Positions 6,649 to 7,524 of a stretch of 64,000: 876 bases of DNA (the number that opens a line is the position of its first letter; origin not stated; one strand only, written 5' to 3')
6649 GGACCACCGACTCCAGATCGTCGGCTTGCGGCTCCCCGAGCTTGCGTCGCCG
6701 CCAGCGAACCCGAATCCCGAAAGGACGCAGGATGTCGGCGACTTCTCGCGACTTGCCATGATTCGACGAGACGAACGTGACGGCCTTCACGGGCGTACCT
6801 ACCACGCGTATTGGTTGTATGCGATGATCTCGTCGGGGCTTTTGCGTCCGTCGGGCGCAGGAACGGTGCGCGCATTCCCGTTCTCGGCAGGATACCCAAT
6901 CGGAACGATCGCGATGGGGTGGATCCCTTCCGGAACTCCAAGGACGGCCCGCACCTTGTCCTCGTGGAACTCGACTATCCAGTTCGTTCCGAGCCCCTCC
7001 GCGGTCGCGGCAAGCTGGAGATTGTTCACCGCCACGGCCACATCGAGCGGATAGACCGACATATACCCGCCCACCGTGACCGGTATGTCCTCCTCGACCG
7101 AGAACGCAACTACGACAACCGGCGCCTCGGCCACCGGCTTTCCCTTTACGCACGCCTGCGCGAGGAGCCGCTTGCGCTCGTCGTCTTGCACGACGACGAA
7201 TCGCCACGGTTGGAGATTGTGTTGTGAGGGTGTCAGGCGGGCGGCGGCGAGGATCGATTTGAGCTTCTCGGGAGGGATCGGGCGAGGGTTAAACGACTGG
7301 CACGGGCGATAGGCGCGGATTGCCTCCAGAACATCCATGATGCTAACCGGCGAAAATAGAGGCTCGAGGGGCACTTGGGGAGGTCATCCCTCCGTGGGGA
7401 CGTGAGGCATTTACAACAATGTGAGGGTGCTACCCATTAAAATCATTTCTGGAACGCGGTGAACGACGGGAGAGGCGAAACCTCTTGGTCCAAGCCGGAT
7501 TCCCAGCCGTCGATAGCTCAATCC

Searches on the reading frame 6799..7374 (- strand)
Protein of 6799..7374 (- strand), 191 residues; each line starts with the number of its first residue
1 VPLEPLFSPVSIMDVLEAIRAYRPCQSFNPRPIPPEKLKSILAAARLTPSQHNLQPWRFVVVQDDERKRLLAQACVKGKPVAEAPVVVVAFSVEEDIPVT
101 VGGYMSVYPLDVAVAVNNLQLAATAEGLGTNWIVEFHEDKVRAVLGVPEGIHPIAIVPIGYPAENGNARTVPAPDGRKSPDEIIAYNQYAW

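Call 87: search_protein_families(library=pfam, proteins=[window:6799-7374:-], max_evalue=0.00001)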
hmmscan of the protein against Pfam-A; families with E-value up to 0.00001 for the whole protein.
window:6799-7374:- (191 aa): 2 families
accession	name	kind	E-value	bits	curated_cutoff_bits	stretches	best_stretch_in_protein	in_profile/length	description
PF00881.29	Nitroreductase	-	4.8e-28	98.9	23.5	2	23-90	5-72/167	Nitroreductase family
PF14512.11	TM1586_NiRdase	-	5.3e-11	43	27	0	35-66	157-188/215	Putative TM nitroreductase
